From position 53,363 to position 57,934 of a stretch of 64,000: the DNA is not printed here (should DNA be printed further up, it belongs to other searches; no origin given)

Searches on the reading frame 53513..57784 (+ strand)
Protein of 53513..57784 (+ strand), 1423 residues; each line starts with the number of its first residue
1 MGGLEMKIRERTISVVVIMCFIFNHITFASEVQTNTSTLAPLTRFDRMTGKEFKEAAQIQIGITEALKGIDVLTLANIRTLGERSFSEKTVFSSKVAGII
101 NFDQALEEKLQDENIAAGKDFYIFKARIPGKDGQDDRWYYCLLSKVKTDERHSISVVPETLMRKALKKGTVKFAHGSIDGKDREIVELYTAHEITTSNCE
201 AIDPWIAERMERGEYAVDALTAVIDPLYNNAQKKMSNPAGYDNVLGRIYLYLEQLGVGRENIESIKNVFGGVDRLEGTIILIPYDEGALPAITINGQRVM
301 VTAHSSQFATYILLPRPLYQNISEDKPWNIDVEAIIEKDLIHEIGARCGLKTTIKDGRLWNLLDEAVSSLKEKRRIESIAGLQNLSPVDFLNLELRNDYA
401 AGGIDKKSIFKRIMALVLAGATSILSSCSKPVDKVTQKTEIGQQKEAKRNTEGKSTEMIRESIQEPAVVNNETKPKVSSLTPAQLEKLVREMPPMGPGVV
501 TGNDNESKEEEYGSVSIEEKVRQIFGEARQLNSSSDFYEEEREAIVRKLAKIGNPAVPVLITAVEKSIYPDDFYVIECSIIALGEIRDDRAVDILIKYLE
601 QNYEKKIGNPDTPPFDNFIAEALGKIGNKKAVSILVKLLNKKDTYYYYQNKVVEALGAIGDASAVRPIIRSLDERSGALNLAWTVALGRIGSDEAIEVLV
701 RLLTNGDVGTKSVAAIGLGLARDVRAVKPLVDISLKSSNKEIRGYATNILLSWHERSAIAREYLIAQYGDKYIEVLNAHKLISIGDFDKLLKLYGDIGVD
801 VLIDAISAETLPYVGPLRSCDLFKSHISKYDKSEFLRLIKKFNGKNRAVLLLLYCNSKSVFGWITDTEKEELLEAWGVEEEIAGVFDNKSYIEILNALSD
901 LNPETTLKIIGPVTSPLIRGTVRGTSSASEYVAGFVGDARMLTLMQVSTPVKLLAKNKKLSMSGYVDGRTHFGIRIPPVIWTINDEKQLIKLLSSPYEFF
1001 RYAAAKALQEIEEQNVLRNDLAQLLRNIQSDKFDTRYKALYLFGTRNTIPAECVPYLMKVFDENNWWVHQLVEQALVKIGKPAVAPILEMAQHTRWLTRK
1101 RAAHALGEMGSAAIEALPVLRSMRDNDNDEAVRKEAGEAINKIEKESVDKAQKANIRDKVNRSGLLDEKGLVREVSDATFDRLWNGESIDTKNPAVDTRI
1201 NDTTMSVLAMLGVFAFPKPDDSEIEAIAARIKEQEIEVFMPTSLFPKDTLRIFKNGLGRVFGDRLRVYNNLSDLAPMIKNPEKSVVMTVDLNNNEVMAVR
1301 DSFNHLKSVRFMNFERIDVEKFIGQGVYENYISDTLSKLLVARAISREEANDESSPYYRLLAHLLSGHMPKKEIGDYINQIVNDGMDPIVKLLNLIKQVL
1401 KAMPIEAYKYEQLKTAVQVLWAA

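Call 59: search_protein_families(library=pfam, proteins=[window:53513-57784:+], max_evalue=0.00001)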
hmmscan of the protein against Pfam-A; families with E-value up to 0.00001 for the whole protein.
window:53513-57784:+ (1423 aa): 3 families
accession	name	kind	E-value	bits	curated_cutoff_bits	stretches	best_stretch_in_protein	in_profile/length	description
PF13646.12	HEAT_2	-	4.2e-41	139.6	27.7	2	1055-1140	2-87/88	HEAT repeats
PF03130.22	HEAT_PBS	-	3.6e-22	76.7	20.9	0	580-600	6-26/27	PBS lyase HEAT-like repeat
PF02985.28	HEAT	-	5.4e-08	32.8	23.5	0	988-1011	4-27/31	HEAT repeat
